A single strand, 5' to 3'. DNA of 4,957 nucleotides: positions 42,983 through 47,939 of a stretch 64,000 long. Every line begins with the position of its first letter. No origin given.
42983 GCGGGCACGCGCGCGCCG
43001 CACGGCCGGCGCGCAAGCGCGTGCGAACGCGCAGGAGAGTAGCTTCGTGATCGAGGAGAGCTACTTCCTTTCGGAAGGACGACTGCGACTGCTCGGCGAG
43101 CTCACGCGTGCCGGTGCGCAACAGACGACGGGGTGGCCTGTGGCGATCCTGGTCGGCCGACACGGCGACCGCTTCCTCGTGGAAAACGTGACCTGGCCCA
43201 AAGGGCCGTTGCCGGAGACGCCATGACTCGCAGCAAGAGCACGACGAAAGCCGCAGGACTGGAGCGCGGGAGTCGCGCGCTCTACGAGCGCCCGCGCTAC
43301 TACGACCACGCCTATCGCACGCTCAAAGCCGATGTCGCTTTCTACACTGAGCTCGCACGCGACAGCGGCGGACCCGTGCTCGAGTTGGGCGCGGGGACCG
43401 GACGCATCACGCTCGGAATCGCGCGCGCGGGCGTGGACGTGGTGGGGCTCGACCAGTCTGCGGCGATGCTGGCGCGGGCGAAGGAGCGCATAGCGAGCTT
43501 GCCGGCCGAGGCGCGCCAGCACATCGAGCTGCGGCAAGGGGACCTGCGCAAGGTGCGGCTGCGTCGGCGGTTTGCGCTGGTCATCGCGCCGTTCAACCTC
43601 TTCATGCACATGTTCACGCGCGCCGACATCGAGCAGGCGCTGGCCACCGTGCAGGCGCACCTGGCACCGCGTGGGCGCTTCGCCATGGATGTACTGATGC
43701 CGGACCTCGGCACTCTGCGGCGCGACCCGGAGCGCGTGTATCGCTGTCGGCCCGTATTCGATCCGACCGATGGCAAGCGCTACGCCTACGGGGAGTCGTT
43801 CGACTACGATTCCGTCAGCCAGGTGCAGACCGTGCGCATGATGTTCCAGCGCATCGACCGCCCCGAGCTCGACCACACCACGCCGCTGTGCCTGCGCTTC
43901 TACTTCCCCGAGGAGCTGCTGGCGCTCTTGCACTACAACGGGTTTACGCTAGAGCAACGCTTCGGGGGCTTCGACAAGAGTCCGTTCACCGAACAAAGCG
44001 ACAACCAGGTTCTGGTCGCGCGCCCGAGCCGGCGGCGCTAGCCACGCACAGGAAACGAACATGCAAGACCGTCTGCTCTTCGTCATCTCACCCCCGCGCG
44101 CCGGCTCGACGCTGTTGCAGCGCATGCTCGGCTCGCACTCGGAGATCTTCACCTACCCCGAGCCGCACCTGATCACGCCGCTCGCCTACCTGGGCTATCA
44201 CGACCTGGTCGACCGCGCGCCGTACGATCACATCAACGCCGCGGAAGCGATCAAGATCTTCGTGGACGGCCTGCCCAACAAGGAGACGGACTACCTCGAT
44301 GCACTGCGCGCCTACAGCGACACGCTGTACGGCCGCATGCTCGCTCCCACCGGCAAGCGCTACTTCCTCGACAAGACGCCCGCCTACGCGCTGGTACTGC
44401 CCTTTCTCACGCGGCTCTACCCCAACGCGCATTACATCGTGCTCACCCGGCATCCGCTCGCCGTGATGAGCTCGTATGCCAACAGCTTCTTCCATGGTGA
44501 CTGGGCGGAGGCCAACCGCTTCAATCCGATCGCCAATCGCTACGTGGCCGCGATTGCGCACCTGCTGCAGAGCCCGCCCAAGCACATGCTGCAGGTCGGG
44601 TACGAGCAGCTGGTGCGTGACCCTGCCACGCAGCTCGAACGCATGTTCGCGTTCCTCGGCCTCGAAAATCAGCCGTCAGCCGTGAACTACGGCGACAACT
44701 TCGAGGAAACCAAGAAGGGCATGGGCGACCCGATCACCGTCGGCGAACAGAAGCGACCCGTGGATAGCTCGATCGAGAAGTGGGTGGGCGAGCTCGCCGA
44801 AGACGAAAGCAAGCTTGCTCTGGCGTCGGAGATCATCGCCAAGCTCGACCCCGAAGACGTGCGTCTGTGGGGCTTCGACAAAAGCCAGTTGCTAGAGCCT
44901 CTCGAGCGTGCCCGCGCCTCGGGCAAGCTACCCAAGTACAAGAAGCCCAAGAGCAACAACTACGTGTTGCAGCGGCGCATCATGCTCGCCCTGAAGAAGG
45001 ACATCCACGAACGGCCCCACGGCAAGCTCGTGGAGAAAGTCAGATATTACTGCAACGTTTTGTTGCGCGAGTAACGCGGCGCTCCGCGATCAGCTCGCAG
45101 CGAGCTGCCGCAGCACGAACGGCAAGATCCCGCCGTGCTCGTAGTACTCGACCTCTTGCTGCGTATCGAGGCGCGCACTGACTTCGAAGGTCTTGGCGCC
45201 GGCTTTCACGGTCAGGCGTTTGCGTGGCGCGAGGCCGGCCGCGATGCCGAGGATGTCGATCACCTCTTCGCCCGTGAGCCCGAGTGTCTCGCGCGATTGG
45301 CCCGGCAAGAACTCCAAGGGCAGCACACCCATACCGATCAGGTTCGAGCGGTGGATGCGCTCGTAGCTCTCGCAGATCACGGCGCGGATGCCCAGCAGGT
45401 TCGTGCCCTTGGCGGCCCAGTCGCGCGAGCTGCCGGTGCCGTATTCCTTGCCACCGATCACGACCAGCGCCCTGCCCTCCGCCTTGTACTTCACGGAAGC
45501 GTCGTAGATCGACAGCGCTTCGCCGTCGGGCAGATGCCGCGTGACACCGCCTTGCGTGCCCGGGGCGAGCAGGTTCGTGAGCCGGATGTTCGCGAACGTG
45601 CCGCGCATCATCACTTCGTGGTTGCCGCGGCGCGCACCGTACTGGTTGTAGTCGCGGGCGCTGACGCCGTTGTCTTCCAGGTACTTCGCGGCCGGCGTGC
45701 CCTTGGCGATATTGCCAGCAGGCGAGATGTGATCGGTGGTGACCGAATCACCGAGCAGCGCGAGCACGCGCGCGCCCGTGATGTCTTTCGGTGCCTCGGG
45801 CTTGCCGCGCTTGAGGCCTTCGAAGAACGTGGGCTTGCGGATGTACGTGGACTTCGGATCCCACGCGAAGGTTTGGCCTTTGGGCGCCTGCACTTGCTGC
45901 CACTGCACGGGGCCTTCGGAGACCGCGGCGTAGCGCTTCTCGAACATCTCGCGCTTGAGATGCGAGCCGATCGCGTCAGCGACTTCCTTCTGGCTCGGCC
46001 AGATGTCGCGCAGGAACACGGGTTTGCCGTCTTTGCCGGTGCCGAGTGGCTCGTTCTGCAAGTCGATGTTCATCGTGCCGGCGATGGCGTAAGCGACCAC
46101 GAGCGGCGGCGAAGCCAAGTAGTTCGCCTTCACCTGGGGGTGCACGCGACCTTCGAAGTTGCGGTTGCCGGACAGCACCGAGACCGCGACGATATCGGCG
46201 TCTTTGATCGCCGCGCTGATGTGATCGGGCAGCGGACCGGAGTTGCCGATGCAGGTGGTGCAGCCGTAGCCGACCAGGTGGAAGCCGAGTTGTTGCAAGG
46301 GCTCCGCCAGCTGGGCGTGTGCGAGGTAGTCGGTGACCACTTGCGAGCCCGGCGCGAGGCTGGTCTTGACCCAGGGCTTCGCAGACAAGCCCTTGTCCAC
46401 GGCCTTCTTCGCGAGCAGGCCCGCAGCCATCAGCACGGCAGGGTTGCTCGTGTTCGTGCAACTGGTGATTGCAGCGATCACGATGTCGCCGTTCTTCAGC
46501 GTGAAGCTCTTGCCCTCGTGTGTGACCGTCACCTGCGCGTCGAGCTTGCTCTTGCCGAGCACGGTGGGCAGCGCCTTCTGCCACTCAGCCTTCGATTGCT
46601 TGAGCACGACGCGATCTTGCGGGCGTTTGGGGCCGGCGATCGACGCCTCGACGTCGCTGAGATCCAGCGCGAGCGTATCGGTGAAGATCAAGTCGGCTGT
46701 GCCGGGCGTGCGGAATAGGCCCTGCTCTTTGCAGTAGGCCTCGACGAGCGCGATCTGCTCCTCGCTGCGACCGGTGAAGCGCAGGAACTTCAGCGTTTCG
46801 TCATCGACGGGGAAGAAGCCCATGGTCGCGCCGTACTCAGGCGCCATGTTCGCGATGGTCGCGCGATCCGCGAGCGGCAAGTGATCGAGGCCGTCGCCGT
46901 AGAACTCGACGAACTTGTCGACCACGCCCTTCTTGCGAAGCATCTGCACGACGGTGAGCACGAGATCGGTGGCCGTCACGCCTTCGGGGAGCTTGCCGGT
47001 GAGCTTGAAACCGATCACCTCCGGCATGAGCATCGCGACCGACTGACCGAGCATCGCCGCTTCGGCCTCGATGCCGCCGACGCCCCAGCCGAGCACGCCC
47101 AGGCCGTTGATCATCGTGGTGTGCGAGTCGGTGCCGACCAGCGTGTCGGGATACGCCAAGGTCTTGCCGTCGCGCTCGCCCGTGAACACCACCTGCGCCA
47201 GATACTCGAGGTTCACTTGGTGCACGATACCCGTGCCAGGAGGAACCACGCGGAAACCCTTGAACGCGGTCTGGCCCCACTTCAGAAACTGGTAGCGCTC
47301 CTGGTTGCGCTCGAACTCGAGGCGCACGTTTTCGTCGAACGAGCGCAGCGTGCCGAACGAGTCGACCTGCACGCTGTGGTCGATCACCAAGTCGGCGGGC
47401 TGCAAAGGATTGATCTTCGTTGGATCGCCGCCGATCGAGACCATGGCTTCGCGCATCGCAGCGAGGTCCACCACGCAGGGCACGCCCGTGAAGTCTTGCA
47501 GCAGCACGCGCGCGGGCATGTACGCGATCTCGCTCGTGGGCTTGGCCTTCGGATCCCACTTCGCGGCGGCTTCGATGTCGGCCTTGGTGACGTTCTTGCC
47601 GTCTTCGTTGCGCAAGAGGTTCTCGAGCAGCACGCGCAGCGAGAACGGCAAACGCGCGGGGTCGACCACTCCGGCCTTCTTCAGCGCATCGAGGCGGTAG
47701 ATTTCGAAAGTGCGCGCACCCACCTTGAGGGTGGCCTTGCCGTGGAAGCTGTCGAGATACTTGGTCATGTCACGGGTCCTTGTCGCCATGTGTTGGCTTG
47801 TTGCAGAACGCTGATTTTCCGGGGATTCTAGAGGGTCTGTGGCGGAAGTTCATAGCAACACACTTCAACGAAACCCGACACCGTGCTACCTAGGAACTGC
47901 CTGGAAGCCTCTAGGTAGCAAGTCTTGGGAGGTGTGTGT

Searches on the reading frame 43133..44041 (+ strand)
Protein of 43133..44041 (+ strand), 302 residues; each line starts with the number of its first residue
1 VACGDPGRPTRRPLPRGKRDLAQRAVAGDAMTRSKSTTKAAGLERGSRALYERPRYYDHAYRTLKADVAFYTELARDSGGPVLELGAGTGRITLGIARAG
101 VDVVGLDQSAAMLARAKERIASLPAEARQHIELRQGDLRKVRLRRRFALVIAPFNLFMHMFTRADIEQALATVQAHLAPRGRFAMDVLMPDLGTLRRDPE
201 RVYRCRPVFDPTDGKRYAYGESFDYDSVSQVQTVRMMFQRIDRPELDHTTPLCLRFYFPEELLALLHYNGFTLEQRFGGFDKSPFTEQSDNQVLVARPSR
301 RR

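Call 8: search_protein_families(library=pfam, proteins=[window:43133-44041:+], max_evalue=0.01)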
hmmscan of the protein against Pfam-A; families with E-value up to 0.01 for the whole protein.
window:43133-44041:+ (302 aa): 8 families
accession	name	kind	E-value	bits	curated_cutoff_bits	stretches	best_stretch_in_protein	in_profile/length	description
PF13649.12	Methyltransf_25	-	1.9e-17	64.1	27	1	82-181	1-97/97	Methyltransferase domain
PF08242.18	Methyltransf_12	-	2.7e-16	60.5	30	1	83-183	1-98/98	Methyltransferase domain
PF08241.18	Methyltransf_11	-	3.8e-12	47.1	21.2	1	83-184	1-94/95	Methyltransferase domain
PF13847.12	Methyltransf_31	-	7e-10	39.2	27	1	77-186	2-110/145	Methyltransferase domain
PF13489.12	Methyltransf_23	-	1.8e-08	34.7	27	1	62-275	7-163/164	Methyltransferase domain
PF03848.20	TehB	-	0.00013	21.9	20.4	1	56-181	8-128/193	Tellurite resistance protein TehB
PF02353.26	CMAS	-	0.00039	20.3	27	1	49-135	34-120/273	Mycolic acid cyclopropane synthetase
PF05175.20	MTS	-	0.001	19.1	23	1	72-184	25-137/170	Methyltransferase small domain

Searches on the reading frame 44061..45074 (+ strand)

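Call 8: search_protein_families(library=pfam, proteins=[window:44061-45074:+], max_evalue=0.01)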
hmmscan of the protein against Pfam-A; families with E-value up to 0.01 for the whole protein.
window:44061-45074:+ (337 aa): 2 families
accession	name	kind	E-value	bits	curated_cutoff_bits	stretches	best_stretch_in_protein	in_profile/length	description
PF13469.12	Sulfotransfer_3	-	3.2e-33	116.3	27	1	6-203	2-214/216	Sulfotransferase family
PF00685.33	Sulfotransfer_1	-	2.1e-08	34.3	22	1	6-204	4-184/255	Sulfotransferase domain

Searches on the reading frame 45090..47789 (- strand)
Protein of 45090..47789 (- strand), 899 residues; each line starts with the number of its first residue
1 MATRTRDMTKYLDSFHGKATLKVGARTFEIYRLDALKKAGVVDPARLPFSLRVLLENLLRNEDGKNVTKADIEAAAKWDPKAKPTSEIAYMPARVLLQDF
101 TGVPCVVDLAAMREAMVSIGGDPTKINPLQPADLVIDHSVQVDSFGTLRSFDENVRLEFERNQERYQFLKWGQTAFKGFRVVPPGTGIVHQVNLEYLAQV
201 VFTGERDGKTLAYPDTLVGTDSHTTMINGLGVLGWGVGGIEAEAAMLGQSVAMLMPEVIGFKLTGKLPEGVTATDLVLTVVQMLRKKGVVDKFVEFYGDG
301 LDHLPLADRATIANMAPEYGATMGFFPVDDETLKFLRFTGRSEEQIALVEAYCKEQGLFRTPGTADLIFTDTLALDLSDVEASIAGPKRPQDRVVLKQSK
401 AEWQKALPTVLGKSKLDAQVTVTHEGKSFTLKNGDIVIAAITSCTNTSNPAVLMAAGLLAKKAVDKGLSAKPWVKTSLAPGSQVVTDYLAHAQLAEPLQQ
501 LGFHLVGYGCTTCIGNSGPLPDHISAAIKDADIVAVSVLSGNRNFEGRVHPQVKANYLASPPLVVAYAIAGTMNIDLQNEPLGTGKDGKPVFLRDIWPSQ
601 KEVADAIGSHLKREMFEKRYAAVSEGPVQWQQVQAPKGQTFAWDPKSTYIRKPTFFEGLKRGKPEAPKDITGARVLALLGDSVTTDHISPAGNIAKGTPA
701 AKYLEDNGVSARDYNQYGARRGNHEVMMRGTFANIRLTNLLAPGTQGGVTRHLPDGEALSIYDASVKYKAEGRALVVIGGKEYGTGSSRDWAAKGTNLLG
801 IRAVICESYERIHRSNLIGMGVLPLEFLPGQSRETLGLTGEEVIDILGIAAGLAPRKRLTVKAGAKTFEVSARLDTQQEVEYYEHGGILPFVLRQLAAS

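Call 8: search_protein_families(library=pfam, proteins=[window:45090-47789:-], max_evalue=0.01)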
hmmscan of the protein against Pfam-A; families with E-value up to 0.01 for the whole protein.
window:45090-47789:- (899 aa): 2 families
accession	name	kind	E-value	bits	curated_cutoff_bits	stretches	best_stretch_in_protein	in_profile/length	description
PF00330.25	Aconitase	-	1.4e-169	565.4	28.7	1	81-571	7-463/463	Aconitase family (aconitate hydratase)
PF00694.25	Aconitase_C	-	8.4e-44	149.5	22.8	1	701-828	2-129/131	Aconitase C-terminal domain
